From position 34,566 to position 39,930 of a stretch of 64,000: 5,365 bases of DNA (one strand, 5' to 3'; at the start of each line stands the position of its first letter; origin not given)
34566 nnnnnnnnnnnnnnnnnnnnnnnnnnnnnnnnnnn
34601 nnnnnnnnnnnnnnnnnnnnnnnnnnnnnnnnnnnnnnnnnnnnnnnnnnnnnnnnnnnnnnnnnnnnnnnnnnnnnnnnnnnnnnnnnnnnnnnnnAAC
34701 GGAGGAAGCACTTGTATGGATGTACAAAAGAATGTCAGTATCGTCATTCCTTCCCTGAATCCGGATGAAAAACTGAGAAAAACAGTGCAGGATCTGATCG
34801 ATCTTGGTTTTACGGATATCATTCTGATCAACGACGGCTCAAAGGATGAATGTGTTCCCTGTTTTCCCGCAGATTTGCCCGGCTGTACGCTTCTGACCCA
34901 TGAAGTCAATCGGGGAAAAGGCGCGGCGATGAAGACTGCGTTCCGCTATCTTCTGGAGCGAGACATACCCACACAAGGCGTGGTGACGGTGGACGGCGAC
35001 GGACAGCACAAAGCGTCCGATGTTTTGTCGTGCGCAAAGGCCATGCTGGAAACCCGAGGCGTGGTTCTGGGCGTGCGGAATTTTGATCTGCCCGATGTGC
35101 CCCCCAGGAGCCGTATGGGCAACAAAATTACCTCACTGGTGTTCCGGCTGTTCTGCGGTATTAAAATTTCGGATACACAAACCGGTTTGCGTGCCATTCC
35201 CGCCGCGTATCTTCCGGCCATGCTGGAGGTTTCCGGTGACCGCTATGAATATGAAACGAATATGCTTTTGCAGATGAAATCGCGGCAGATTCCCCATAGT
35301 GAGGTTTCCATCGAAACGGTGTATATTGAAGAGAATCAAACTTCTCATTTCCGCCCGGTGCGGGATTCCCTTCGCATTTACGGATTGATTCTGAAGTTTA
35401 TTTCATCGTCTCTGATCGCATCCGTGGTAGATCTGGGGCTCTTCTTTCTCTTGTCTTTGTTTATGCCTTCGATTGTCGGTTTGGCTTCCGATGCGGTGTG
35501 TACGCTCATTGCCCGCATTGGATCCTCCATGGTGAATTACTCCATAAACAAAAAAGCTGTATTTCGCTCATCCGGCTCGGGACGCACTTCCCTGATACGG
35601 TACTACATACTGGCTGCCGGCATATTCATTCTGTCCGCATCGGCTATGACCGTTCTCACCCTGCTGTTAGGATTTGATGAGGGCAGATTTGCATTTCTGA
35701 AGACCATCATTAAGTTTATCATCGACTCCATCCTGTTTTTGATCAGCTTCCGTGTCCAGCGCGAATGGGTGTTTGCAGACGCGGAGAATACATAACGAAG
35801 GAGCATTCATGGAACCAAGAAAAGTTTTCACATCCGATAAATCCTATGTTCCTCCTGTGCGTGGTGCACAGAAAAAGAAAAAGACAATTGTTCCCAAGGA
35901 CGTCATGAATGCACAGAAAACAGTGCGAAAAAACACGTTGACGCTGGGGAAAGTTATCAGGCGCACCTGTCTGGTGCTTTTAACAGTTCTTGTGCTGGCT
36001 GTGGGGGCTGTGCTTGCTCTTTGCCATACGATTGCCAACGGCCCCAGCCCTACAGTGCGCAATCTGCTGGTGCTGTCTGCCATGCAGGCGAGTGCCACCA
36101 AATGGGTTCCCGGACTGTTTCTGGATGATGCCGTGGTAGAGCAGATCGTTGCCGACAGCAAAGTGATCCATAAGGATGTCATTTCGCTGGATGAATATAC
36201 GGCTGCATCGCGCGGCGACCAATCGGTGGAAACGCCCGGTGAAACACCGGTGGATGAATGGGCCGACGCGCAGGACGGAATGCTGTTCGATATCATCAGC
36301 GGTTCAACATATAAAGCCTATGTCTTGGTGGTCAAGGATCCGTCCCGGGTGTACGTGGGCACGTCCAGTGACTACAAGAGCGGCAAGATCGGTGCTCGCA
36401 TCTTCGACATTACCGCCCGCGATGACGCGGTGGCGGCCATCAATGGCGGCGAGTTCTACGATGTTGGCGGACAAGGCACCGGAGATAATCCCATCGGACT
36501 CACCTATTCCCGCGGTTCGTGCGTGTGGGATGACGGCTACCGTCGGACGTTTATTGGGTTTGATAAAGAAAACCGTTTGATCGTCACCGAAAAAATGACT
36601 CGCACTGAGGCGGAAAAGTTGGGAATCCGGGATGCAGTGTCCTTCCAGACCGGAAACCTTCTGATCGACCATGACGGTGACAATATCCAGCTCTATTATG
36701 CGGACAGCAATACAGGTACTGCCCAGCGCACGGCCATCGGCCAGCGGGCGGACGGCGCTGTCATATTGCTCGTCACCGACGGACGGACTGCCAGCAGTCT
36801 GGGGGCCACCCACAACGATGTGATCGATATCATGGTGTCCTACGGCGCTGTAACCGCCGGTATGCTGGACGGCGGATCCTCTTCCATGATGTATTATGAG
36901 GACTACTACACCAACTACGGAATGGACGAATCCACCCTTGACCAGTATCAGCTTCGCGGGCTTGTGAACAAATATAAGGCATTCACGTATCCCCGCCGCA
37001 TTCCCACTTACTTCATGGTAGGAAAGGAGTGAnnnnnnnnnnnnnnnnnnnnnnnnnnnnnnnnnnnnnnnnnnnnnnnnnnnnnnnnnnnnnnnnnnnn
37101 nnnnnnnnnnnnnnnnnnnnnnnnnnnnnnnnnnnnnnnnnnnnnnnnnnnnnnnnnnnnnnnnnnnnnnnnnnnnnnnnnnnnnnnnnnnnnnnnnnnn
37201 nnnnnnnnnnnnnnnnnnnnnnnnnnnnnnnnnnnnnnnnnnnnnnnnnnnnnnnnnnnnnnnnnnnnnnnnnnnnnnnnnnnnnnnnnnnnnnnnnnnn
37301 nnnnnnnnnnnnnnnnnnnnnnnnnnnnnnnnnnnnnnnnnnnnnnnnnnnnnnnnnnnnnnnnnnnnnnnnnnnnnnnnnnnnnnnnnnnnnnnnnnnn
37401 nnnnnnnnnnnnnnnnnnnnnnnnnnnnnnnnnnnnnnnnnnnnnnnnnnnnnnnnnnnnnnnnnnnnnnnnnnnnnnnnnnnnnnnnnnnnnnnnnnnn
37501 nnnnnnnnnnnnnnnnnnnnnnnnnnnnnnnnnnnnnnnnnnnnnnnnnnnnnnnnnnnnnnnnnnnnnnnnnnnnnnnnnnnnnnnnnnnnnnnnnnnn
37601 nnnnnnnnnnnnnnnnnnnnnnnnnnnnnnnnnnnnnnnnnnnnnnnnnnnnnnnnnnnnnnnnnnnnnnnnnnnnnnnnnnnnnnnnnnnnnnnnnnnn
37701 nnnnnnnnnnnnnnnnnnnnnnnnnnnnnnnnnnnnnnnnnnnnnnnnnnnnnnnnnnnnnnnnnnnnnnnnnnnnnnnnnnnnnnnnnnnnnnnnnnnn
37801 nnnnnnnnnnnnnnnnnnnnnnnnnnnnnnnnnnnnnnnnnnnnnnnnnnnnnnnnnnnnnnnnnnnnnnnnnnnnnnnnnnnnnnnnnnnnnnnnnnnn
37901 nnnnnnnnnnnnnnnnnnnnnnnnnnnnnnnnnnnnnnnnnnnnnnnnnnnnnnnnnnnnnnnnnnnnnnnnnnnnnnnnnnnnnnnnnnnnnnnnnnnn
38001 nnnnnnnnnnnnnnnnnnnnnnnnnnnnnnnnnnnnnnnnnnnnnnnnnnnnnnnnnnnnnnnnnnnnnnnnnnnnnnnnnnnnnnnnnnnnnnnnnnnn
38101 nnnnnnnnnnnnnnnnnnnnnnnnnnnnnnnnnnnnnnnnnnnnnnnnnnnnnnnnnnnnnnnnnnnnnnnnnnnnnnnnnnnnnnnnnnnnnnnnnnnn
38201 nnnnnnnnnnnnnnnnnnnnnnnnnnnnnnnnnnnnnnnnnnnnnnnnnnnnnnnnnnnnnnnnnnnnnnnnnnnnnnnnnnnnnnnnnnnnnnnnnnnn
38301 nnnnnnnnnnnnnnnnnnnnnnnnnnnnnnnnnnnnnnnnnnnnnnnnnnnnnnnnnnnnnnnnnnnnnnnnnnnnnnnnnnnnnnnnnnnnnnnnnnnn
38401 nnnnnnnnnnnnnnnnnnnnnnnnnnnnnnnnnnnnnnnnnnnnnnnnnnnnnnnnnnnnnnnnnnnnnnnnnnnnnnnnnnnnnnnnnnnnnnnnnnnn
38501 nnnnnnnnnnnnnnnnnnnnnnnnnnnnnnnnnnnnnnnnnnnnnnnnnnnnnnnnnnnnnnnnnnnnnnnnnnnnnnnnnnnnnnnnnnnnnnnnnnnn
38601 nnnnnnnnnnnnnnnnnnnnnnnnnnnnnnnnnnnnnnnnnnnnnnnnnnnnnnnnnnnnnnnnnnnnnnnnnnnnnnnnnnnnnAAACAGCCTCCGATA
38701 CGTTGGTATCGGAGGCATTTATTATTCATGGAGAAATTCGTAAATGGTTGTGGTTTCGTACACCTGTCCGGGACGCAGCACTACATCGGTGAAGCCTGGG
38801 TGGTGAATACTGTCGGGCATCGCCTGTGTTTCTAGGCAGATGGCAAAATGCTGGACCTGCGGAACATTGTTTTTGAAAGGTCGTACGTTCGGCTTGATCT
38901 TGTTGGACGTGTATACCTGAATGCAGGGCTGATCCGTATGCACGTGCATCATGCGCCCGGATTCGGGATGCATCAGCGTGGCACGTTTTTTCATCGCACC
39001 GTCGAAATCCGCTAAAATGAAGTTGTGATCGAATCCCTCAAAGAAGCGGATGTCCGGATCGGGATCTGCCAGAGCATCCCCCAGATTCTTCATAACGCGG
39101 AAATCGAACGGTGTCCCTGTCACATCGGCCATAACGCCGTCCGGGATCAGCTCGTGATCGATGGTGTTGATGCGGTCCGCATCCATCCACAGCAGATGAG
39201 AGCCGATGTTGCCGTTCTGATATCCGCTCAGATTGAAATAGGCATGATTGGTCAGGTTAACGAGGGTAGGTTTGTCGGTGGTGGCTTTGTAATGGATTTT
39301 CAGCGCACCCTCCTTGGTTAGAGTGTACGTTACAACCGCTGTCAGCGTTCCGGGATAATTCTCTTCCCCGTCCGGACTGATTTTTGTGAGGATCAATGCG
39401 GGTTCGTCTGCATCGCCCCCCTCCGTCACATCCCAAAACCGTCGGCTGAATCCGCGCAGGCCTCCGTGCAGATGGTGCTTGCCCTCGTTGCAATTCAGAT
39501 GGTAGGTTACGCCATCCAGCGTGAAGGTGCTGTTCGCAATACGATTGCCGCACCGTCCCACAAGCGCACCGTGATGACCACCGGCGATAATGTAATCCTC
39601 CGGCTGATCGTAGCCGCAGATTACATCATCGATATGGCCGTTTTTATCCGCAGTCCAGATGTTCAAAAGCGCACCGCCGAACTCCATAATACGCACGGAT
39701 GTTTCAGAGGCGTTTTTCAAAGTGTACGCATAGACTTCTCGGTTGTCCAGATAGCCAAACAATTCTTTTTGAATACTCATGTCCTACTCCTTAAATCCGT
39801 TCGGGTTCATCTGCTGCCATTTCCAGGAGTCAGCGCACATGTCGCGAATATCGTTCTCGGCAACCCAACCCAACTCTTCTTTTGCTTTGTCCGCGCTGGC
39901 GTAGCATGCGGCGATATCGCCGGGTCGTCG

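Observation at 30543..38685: Mirror-image duplication of a translationally coupled pair (DUF2233 phosphodiester glycosidase plus a membrane-anchored unknown protein) flanking CapA-like, GT2-GtrA and PAP2 genes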

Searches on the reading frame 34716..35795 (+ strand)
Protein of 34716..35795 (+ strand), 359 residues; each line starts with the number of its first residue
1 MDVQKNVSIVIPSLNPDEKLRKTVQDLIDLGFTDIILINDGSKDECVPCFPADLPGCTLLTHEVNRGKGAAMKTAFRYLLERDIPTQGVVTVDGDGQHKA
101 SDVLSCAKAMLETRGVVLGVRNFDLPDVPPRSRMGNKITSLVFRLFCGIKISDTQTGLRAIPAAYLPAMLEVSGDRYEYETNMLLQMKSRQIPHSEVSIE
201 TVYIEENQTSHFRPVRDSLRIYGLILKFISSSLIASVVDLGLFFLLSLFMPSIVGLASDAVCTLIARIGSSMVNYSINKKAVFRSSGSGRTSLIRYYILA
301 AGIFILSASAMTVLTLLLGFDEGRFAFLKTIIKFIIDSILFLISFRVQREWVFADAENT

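Call 3: search_protein_families(library=pfam, proteins=[window:34716-35795:+], max_evalue=0.01)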
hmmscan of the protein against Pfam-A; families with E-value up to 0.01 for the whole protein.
window:34716-35795:+ (359 aa): 2 families
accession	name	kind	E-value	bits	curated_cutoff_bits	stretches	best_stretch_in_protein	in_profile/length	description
PF00535.33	Glycos_transf_2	-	1.1e-12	48.6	23.3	1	8-134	1-128/168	Glycosyl transferase family 2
PF04138.20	GtrA_DPMS_TM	-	4.7e-08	33.7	26.1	1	227-353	1-117/117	GtrA/DPMS, transmembrane domain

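Call 6: search_protein_families(library=ncbifam, proteins=[window:34716-35795:+], max_evalue=0.01)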
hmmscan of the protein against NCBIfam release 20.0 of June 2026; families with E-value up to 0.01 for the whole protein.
window:34716-35795:+ (359 aa): 7 families
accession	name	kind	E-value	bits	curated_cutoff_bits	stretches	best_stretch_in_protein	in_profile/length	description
TIGR04182.1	glyco_TIGR04182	equivalog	2.4e-20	73.1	325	1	6-227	1-216/293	S-layer glycoprotein N-glycosyltransferase AglJ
NF058614.1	PPMAGASynPpgS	equivalog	6.7e-16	58.4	370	1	7-206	2-201/226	polyprenyl-phospho-N-acetylgalactosaminyl synthase PpgS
TIGR03937.1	PgaC_IcaA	equivalog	3.3e-08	32.9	422.3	1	4-95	44-135/407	poly-beta-1,6-N-acetyl-D-glucosamine synthase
NF041391.1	DPhHxTase_Halo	equivalog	6.4e-05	22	375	1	37-166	28-150/213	dolichyl-phosphate hexose transferase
TIGR04283.1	glyco_like_mftF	equivalog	0.00062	19.4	182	1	7-68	1-62/221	TIGR04283 family arsenosugar biosynthesis glycosyltransferase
TIGR03965.1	mycofact_glyco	equivalog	0.0046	15.9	280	1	4-74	73-148/467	mycofactocin biosynthesis glycosyltransferase MftF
NF007482.0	PRK10073.1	equivalog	0.0054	15.8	423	1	3-47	4-50/334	glycosyltransferase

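Call 64: search_solved_structures(query=window:34716-35795:+, max_evalue=0.001)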
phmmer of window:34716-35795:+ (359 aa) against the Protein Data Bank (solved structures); distinct sequences matched with E-value up to 0.001: 0.

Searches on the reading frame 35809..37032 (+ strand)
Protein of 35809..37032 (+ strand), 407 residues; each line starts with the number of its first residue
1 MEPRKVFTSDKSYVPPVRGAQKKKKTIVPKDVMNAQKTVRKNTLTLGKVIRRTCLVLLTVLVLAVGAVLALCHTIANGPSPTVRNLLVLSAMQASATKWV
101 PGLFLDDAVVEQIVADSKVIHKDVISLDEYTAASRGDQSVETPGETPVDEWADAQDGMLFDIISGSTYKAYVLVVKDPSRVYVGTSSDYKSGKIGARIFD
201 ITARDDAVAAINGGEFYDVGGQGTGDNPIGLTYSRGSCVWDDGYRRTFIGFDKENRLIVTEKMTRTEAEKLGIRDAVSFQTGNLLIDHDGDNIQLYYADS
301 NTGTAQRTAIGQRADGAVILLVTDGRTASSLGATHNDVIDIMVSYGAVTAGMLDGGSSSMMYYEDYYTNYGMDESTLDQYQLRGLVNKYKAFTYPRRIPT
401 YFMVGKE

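Call 3: search_protein_families(library=pfam, proteins=[window:35809-37032:+], max_evalue=0.01)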
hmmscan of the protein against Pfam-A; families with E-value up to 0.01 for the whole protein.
window:35809-37032:+ (407 aa): 1 family
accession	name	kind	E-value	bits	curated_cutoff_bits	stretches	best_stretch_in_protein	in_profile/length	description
PF09992.14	NAGPA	-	1e-32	114.2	25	1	206-403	2-167/169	Phosphodiester glycosidase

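Call 6: search_protein_families(library=ncbifam, proteins=[window:35809-37032:+], max_evalue=0.01)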
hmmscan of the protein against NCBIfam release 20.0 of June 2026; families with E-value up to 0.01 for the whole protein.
window:35809-37032:+ (407 aa): 0 families

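Call 38: search_solved_structures(query=window:35809-37032:+, max_evalue=0.01, show_alignments=3)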
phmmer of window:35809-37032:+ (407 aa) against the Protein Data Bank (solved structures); distinct sequences matched with E-value up to 0.01: 2.
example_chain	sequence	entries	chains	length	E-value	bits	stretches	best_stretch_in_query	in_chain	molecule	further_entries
6ozd_A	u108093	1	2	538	0.00024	23.4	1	306-362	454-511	Putative exported protein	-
6pku_A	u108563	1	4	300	0.009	18.2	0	305-373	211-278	N-acetylglucosamine-1-phosphodiester alpha-N-acetylglucosaminidase (NAGPA)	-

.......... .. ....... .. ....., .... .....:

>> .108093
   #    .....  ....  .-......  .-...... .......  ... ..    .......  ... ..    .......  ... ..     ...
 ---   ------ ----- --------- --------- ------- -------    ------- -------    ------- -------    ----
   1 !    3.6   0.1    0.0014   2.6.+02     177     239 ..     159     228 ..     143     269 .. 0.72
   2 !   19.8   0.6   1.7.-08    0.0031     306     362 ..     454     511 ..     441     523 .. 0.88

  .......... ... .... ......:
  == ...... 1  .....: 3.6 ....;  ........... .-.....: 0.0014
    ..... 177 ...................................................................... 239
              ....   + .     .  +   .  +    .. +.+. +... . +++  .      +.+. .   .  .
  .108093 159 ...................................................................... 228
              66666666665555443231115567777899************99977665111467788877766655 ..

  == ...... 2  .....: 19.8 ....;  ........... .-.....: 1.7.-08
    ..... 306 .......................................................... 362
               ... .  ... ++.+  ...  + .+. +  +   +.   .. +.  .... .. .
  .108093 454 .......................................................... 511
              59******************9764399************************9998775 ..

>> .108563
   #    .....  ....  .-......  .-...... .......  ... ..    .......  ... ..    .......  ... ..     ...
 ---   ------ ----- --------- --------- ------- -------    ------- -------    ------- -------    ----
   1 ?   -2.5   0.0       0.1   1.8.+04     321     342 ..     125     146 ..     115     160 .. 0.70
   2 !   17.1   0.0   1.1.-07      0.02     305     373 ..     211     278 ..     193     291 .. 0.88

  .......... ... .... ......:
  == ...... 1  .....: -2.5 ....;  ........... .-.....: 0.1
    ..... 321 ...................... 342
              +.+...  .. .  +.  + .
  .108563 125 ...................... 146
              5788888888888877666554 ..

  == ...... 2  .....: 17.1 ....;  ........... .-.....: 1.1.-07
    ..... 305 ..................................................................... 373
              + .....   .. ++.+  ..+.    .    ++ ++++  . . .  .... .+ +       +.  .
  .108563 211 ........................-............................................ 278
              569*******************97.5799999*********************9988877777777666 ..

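Call 80: search_protein_families(library=phrogs, proteins=[window:35809-37032:+], max_evalue=0.01)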
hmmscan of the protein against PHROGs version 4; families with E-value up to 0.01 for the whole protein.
window:35809-37032:+ (407 aa): 3 families
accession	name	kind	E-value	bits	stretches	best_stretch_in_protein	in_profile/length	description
phrog_31144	-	unknown function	3.6e-10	39.7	1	289-370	209-290/644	-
phrog_14029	-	unknown function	1.4e-05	24.1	1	290-361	489-563/1115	-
phrog_18955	-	unknown function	0.00072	19.3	1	296-362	108-171/483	-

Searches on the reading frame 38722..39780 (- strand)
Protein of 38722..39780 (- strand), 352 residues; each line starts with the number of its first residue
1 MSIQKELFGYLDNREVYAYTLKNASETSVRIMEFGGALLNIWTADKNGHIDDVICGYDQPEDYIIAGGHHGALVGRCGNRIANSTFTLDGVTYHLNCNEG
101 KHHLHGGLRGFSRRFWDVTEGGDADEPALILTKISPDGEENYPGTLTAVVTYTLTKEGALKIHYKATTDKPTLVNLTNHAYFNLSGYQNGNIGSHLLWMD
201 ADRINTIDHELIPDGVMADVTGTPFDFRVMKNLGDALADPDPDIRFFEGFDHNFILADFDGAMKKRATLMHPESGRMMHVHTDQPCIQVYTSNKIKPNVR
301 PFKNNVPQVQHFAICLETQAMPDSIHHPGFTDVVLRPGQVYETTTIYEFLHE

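Call 3: search_protein_families(library=pfam, proteins=[window:38722-39780:-], max_evalue=0.01)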
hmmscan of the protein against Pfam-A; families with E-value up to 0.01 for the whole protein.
window:38722-39780:- (352 aa): 1 family
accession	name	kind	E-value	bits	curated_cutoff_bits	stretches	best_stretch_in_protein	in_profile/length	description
PF01263.26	Aldose_epim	-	3.4e-81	273.4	27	1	18-347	2-298/299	Aldose 1-epimerase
